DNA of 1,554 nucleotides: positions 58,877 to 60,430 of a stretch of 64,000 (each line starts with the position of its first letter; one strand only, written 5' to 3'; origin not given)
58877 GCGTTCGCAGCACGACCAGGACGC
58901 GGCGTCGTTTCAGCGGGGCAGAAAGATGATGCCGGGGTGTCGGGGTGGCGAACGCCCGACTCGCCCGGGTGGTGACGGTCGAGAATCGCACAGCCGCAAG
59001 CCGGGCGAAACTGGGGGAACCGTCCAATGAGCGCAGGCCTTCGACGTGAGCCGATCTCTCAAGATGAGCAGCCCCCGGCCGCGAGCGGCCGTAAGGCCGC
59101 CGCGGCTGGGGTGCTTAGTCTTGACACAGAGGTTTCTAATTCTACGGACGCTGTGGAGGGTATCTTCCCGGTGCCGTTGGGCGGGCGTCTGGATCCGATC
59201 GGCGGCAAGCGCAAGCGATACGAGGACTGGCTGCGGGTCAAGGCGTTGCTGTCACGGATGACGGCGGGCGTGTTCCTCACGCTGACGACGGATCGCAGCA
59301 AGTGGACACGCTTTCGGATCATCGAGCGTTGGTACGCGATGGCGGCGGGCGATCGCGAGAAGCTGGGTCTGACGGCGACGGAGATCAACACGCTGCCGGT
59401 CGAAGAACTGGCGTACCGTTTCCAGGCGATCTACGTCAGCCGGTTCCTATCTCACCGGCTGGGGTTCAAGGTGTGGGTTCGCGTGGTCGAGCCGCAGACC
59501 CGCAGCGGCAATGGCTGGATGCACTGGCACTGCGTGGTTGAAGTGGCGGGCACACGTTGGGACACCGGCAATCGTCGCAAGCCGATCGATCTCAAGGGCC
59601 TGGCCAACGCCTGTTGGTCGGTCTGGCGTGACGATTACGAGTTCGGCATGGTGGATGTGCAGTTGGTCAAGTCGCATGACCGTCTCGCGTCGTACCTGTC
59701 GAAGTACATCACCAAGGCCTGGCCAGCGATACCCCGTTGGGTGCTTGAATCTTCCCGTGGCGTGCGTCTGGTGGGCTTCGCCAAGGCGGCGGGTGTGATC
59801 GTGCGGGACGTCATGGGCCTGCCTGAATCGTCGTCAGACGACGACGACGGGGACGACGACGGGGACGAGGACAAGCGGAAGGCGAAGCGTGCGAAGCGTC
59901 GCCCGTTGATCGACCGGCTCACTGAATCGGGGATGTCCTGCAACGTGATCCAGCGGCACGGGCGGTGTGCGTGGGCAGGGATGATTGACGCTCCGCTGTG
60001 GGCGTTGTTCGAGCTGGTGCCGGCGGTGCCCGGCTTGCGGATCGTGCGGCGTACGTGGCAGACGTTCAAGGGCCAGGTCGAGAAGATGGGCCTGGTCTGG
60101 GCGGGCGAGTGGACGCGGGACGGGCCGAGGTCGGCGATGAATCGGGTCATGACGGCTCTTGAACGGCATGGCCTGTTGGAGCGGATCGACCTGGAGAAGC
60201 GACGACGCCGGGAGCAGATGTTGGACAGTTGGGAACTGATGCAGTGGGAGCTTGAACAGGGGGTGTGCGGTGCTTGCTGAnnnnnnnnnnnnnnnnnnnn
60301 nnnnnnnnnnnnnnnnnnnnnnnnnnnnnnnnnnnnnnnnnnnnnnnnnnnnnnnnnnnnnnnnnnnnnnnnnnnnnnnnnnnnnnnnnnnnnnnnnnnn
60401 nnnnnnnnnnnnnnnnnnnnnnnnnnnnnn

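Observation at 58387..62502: Minimal ~4.1-kb integrative element in tRNA-Arg(CCT) pairing an integrase/excisionase with a rolling-circle HUH Rep and no structural or transfer genes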

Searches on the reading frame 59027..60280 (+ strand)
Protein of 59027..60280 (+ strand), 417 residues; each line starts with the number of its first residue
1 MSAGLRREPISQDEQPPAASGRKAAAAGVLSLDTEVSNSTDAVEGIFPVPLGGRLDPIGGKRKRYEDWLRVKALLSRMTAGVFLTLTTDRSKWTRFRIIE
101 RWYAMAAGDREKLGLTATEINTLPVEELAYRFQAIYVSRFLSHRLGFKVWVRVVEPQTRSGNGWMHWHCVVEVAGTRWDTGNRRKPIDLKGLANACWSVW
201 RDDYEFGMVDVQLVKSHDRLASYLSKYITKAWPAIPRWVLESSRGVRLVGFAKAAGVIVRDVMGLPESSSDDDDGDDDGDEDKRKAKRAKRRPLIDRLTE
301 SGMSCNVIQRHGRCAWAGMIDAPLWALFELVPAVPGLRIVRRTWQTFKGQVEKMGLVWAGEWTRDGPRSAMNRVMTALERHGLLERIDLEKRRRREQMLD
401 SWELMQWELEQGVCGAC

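Call 7: search_protein_families(library=pfam, proteins=[window:59027-60280:+], max_evalue=0.1)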
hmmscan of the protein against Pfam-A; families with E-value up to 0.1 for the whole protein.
window:59027-60280:+ (417 aa): 2 families
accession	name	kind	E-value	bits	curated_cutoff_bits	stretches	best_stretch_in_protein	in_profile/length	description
PF23343.2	REP_ORF2-G2P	-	7.2e-05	23.4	27.8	1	149-230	38-97/99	Replication-associated protein ORF2/G2P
PF20199.4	RepSA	-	0.037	13.6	34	0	151-231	208-308/438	Replication initiator protein, pSAM2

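Call 8: search_protein_families(library=phrogs, proteins=[window:59027-60280:+], max_evalue=0.1)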
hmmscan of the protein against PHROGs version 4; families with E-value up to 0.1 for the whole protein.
window:59027-60280:+ (417 aa): 1 family
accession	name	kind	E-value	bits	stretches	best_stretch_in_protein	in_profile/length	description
phrog_3419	-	DNA, RNA and nucleotide metabolism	0.0034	17.9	1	150-231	141-212/289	rolling circle DNA replication initiation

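Call 9: find_homologous_proteins(query=window:59027-60277:+)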
Query window:59027-60277:+ (417 aa): 2 proteins with E <= 0.001 among 8000 candidates.
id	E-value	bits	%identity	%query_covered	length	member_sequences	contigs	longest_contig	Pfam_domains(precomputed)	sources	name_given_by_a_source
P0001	9.6e-284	959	100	100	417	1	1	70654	-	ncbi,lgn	-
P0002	1.7e-71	260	41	90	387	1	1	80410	-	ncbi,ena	-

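Call 11: find_encoding_contigs(protein=P0002, flank=10000)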
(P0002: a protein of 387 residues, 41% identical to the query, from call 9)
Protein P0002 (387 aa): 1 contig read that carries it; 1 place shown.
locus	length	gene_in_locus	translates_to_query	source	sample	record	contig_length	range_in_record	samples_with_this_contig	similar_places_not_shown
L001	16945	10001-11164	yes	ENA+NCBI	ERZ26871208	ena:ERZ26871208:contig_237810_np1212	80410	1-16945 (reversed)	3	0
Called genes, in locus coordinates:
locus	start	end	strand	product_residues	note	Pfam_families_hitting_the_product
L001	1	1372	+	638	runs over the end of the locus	PF02321:OEP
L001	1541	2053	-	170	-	PF01725:Ham1p_like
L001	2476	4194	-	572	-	PF03065:Glyco_hydro_57, PF09210:BE_C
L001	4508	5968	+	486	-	PF01225:Mur_ligase, PF08245:Mur_ligase_M, PF02875:Mur_ligase_C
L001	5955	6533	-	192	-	PF06508:QueC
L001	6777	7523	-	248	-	PF10544:T5orf172, PF13455:MUG113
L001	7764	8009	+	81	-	PF02604:PhdYeFM_antitox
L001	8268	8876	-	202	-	-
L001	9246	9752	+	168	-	-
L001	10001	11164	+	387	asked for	-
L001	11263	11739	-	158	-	PF01844:HNH (weak)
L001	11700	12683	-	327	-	PF03235:GmrSD_N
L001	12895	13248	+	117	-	PF01402:RHH_1 (weak)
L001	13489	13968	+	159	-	-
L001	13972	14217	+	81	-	-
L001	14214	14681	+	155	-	-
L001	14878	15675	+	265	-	PF00589:Phage_integrase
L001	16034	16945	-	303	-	?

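Call 12: find_encoding_contigs(protein=P0001, flank=10000)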
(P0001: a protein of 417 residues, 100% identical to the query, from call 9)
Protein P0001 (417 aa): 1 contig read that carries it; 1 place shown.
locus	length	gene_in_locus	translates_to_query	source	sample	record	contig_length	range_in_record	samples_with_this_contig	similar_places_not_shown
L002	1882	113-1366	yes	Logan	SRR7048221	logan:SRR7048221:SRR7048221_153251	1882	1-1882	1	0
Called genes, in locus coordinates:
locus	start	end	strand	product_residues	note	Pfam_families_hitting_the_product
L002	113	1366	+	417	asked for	-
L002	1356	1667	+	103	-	-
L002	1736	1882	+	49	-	?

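Call 16: find_related_loci(query=A1, collection=genome_contigs, flank=10000)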
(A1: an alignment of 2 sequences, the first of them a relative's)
Query A1 (417 aa) in genome_contigs; peptide patterns used: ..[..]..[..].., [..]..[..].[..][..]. (x = any residue, [..] = any of these).
48 stretches matched a pattern; 3 encode a relative of the query (tblastn E <= 1e-3); 3 distinct loci.
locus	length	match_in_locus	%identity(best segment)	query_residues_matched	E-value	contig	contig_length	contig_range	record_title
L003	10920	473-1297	36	18-337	2e-44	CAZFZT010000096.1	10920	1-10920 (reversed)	MAG TPA_asm: uncultured Isosphaeraceae bacterium isolate SRP193661_co2_124 genome assembly, contig: NODE_4848_length_109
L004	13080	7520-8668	42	19-406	4e-83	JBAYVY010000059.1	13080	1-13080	MAG: Phycisphaeraceae bacterium isolate SO_2016_LW3_70 scaffold06830_LW162_2016, whole genome shotgun sequence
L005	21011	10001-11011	31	31-411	9e-41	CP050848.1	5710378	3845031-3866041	Planctomycetales bacterium ZRK34 chromosome, complete genome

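Call 21: search_protein_representatives(alignment_id=A1)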
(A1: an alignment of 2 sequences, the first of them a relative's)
Query: 2 sequences, 429 profile positions. Proteins with E-value up to 0.001 (for the whole library): 230; up to 1e-10: 110; up to 1e-30: 31. The best 150 are listed.
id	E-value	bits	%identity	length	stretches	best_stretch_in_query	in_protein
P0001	1.2e-249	845.2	-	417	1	1-429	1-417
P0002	1.7e-223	759.0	-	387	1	30-423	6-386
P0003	5.2e-110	385.1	-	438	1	16-423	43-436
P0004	3.0e-98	346.3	-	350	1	55-419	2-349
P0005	2.1e-69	251.3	-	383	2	129-423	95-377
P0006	3.1e-68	247.4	-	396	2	136-419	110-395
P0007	1.0e-66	242.4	-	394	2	134-423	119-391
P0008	2.1e-66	241.4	-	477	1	27-420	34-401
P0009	5.3e-65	236.8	-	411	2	141-423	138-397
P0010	3.5e-62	227.5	-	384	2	135-419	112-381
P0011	1.0e-59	219.4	-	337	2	141-422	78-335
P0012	3.4e-57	211.0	-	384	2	135-420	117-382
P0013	1.3e-56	209.1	-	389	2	131-329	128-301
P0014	3.6e-56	207.7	-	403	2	134-419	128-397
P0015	7.1e-53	196.8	-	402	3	132-281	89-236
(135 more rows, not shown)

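Call 24: search_solved_structures(query=A2, max_evalue=10, show_alignments=2)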
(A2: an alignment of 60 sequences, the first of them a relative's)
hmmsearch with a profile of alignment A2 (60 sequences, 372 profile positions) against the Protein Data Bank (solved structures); distinct sequences matched with E-value up to 10: 0.

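Call 26: search_protein_families(library=pfam, alignment_id=A2, max_evalue=0.01)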
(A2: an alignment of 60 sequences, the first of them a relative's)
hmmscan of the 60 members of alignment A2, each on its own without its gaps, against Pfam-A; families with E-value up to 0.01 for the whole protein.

A. member 1, P0001 (417 aa): 1 family
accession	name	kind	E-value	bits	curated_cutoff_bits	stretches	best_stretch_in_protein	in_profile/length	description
PF23343.2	REP_ORF2-G2P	-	7.2e-05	23.4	27.8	1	149-230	38-97/99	Replication-associated protein ORF2/G2P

B. families by the number of members that match (of 60 scanned): 6 families
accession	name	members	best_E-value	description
PF23343.2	REP_ORF2-G2P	56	8.5e-12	Replication-associated protein ORF2/G2P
PF05840.19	Phage_GPA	12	2.5e-08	Bacteriophage replication gene A protein (GPA)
PF01446.23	Rep_1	4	5.9e-06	Replication protein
PF20199.4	RepSA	1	0.00078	Replication initiator protein, pSAM2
PF14319.11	Zn_Tnp_IS91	1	0.00092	Transposase zinc-binding domain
PF14214.11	Helitron_like_N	1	0.0052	Helitron helicase-like domain at N-terminus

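Call 27: find_related_loci(query=A2, collection=viral_contigs, flank=10000)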
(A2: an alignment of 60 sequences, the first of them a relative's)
Query A2 (417 aa) in viral_contigs; peptide patterns used: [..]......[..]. (x = any residue, [..] = any of these).
44 stretches matched a pattern, but none encodes a relative of the query by tblastn (E <= 1e-3).

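Call 28: find_homologous_proteins(query=A2, max_evalue=0.00001)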
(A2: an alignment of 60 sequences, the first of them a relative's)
Query A2 (60 sequences) (417 aa, profile of the alignment): 3 proteins with E <= 0.00001 among 8000 candidates.
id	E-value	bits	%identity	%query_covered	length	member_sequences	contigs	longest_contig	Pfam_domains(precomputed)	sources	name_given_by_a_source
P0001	9.0e-103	362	100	100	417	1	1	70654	-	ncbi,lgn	-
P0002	1.8e-97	345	41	90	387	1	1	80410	-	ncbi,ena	-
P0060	3.5e-76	275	25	62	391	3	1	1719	-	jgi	-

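Call 29: find_encoding_contigs(protein=P0003, flank=8000, max_places=3)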
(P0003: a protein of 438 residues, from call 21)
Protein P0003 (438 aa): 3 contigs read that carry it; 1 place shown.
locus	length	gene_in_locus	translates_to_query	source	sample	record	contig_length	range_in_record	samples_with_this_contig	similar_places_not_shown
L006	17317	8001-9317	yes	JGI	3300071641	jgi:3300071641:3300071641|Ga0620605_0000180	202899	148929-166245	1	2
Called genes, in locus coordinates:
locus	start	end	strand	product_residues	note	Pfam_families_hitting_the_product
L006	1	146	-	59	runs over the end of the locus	PF00471:Ribosomal_L33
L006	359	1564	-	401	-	PF00009:GTP_EFTU, PF03144:GTP_EFTU_D2, PF03143:GTP_EFTU_D3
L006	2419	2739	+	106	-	PF01106:NifU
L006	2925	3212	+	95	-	PF02599:CsrA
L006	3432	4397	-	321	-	PF07596:SBP_bac_10 (faint)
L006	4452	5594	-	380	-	PF00392:GntR, PF14502:HTH_41 (faint), PF13377:Peripla_BP_3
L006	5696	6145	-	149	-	PF26512:SOI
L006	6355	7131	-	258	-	PF05721:PhyH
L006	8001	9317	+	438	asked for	-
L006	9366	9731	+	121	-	PF01402:RHH_1 (weak)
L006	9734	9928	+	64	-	PF05930:Phage_AlpA, PF12728:HTH_17, PF00376:MerR (weak)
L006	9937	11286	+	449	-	PF00589:Phage_integrase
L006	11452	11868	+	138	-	-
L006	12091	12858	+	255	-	PF07963:N_methyl (weak)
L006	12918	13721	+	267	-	PF10670:DUF4198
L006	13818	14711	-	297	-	PF02511:Thy1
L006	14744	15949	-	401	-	PF06912:DUF1275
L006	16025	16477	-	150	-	-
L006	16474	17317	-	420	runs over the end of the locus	PF00890:FAD_binding_2 (weak), PF01266:DAO (weak), PF01593:Amino_oxidase, PF05834:Lycopene_cycl (faint), PF13450:NAD_binding_8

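Call 30: predict_structure(alignment_id=A2)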
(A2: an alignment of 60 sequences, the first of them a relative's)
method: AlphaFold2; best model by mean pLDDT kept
length: 417 residues; sequences in the alignment: 60
mean_pLDDT: 88.1   pTM: 0.84
mean pLDDT of the five models: 88.1, 87.4, 87.2, 87.2, 87.1
residues with pLDDT >= 90: 320; 70-90: 37; 50-70: 18; < 50: 42
segments of 3 or more residues with pLDDT < 50: 1-8, 10-40
pLDDT, mean of each block of 10 residues (from residue 1): 44 44 36 41 86 94 96 98 97 97 96 96 98 97 98 94 95 98 95 98 97 97 96 96 95 97 90 54 78 97 94 89 98 97 92 94 81 96 98 98 95 68
secondary structure, 60 per line:
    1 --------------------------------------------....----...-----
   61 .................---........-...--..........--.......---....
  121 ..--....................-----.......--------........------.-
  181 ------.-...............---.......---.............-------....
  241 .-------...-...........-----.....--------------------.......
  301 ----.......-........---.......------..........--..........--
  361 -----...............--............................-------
elements in order: E45-48 H61-77 E81-88 H95-104 H107-113 H117-122 H125-144 E150-156 E165-172 H189-203 E207-213 H217-229 H237-241 E249-251 H253-263 H269-273 H294-300 E305-311 E313-320 H324-330 E337-346 E349-358 H366-380 H383-410

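Call 34: fold_search(model_id=the predicted structure, library=pdb)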
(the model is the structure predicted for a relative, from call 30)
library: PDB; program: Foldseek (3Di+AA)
matches with E <= 10: 427; with E <= 0.001: 0
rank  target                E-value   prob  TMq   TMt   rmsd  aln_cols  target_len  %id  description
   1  9a9s_A                1.0e-01  0.35  0.17  0.16  16.4       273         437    8  Human elongation factor 1  complex (released 2025-07-30)
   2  7y57_A                1.2e-01  0.44  0.17  0.33   7.7       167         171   12  Crystal structure of NS1 nuclease domain in P21 space group (released 2023-07-05)
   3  7szx                  1.6e-01  0.54  0.20  0.41   6.6       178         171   15  Structure of the N-terminal nuclease and origin binding domain of Human Parvovirus B19 (released 2022-03-30)
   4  6xb8_A                2.4e-01  0.33  0.21  0.35   8.7       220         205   11  Adeno-Associated Virus Origin Binding Domain in complex with ssDNA (released 2020-12-09)
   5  1m55_A                3.5e-01  0.30  0.20  0.37   9.0       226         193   11  Catalytic domain of the Adeno Associated Virus type 5 Rep protein (released 2002-08-28)
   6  9hlz_LL               3.9e-01  0.05  0.09  0.14  20.6       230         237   12  Translational activators Aep1, Aep2 and Atp25 in complex with mRNA and the yeast mitochondrial ribosome (released 2025-12-17)
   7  9bc5_G                4.6e-01  0.21  0.20  0.18   9.5       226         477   11  AAV-2 Rep68-AAVS1 heptameric complex (released 2025-02-12)
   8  7szy                  4.9e-01  0.33  0.21  0.41   8.6       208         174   12  High-resolution structure of the nuclease domain from the main replication protein NS1 of Human Parvovirus B19 (released 2022-03-30)
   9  6o81_L                5.1e-01  0.03  0.07  0.09  22.6       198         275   12  Electron cryo-microscopy of the eukaryotic translation initiation factor 2B bound to translation initiation factor 2 f (released 2019-05-15)
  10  6we0_A                5.4e-01  0.47  0.16  0.45   6.2       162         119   13  Wheat dwarf virus Rep domain complexed with a single-stranded DNA 10-mer comprising the cleavage site (released 2020-12-16)
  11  6wi5_A                6.1e-01  0.16  0.12  0.36   8.4       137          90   11  De novo designed protein Foldit4 (released 2020-04-22)
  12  5knb_G                6.4e-01  0.10  0.06  0.13  12.8        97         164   13  Crystal structure of the 2 ADP-bound V1 complex (released 2016-11-02)
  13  4lfu                  6.7e-01  0.05  0.09  0.14  16.6       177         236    9  Crystal structure of Escherichia coli SdiA in the space group C2 (released 2014-03-19)
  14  7bpl_MODEL_1_A        7.5e-01  0.11  0.11  0.30  15.7       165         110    7  Solution NMR structure of NF1; de novo designed protein with a novel fold (released 2021-03-24)
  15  4zo0_A                7.9e-01  0.20  0.21  0.36   8.3       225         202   11  X-ray Structure of AAV-2 Origin Binding Domain (released 2015-10-07)
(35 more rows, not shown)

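Call 38: fold_search(model_id=the predicted structure, library=viral)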
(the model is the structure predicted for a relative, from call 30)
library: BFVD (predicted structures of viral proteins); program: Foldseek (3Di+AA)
matches with E <= 10: 1050; with E <= 0.001: 76
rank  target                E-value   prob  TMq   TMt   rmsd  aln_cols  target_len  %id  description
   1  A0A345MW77            7.6e-07  1.00  0.27  0.26  20.5       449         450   15  (no name in the UniProt tables at hand)
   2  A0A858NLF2            3.3e-06  1.00  0.29  0.24   9.0       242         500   17  (no name in the UniProt tables at hand)
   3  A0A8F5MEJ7            7.5e-06  1.00  0.26  0.39   6.0       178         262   20  (no name in the UniProt tables at hand)
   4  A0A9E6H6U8            8.8e-06  1.00  0.26  0.27   7.6       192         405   19  (no name in the UniProt tables at hand)
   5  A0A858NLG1            9.3e-06  1.00  0.28  0.35  10.0       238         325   16  (no name in the UniProt tables at hand)
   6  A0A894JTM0            1.6e-05  1.00  0.30  0.40  11.9       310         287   17  (no name in the UniProt tables at hand)
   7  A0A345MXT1            1.9e-05  1.00  0.31  0.27  12.7       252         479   17  (no name in the UniProt tables at hand)
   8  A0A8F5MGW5            2.6e-05  1.00  0.28  0.40  13.1       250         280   14  (no name in the UniProt tables at hand)
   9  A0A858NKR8            2.9e-05  1.00  0.28  0.29   4.6       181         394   19  (no name in the UniProt tables at hand)
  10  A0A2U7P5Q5            2.9e-05  1.00  0.26  0.24   6.1       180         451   20  (no name in the UniProt tables at hand)
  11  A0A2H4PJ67            3.8e-05  1.00  0.31  0.49   9.2       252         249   16  (no name in the UniProt tables at hand)
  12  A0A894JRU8            5.0e-05  1.00  0.26  0.21  19.9       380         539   12  (no name in the UniProt tables at hand)
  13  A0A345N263            6.6e-05  1.00  0.26  0.35  13.2       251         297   18  (no name in the UniProt tables at hand)
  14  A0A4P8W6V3            7.4e-05  1.00  0.27  0.36   8.9       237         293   19  (no name in the UniProt tables at hand)
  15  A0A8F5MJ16            8.7e-05  1.00  0.27  0.32  13.6       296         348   14  Replication initiator protein [Microvirus mar36]
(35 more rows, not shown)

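Call 41: find_related_loci(query=A3, collection=metagenome_contigs, flank=8000)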
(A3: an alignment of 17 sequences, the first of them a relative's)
Query A3 (417 aa) in metagenome_contigs; peptide patterns used: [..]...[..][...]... (x = any residue, [..] = any of these).
102 stretches matched a pattern; 5 encode a relative of the query (tblastn E <= 1e-3); 5 distinct loci.
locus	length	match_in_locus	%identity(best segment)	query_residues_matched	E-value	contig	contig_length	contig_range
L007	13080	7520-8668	42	19-406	2e-83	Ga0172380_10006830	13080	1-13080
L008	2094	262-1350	36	30-406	9e-68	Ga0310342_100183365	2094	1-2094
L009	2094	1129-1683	27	48-247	5e-16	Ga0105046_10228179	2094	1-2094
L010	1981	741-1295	27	48-247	7e-16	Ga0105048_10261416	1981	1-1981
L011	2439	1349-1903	28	63-242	2e-7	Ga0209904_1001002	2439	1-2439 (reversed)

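Call 42: find_encoding_contigs(protein=P0005, flank=7000, max_places=2)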
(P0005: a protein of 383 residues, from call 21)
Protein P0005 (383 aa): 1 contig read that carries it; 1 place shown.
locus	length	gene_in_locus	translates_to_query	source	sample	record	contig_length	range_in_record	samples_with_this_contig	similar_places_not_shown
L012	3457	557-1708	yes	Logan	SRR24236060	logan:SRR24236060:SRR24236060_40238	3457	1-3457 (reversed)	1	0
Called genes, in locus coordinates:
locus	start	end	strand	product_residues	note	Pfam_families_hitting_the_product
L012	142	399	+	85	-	-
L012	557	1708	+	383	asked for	-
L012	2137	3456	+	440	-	?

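Call 43: find_encoding_contigs(protein=P0008, flank=7000, max_places=2)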
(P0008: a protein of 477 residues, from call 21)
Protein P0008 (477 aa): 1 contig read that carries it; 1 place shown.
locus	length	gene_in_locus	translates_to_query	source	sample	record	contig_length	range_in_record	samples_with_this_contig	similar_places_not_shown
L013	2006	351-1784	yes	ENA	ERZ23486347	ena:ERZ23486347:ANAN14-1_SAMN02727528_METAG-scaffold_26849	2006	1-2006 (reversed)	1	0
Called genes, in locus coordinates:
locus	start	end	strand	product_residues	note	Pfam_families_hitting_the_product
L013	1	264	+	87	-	?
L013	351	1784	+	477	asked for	-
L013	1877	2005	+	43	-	?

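Call 44: find_encoding_contigs(protein=P0009, flank=7000, max_places=2)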
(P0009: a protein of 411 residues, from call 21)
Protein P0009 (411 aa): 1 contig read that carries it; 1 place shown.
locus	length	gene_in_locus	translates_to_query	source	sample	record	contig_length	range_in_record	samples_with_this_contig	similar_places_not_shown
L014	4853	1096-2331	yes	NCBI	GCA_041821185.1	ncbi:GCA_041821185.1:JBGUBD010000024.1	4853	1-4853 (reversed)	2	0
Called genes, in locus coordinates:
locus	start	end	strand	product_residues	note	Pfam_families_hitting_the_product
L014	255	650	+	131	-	-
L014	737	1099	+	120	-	-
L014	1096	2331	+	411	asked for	PF23343:REP_ORF2-G2P (weak)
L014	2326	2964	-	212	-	-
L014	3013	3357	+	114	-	PF01402:RHH_1 (weak)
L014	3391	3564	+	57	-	PF12728:HTH_17 (weak)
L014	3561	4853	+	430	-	PF00589:Phage_integrase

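Call 71: search_dna_similar(query=window:59027-60277:+, collection=plasmids, mode=protein, max_evalue=0.01, max_rows=15)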
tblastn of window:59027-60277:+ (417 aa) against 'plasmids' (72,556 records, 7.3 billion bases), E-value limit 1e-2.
No match.

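Call 77: search_dna_similar(query=window:59027-60277:+, collection=phages, mode=protein, max_evalue=0.1, max_rows=15)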
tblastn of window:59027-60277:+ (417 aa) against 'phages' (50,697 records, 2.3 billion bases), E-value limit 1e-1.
No match.

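Call 83: search_protein_families(library=ncbifam, proteins=[window:59027-60280:+], max_evalue=0.1)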
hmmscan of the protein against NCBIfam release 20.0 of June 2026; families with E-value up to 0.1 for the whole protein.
window:59027-60280:+ (417 aa): 0 families

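Call 84: search_protein_families(library=padloc, proteins=[window:59027-60280:+], max_evalue=0.1)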
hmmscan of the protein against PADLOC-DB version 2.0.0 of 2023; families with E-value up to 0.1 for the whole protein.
window:59027-60280:+ (417 aa): 0 families
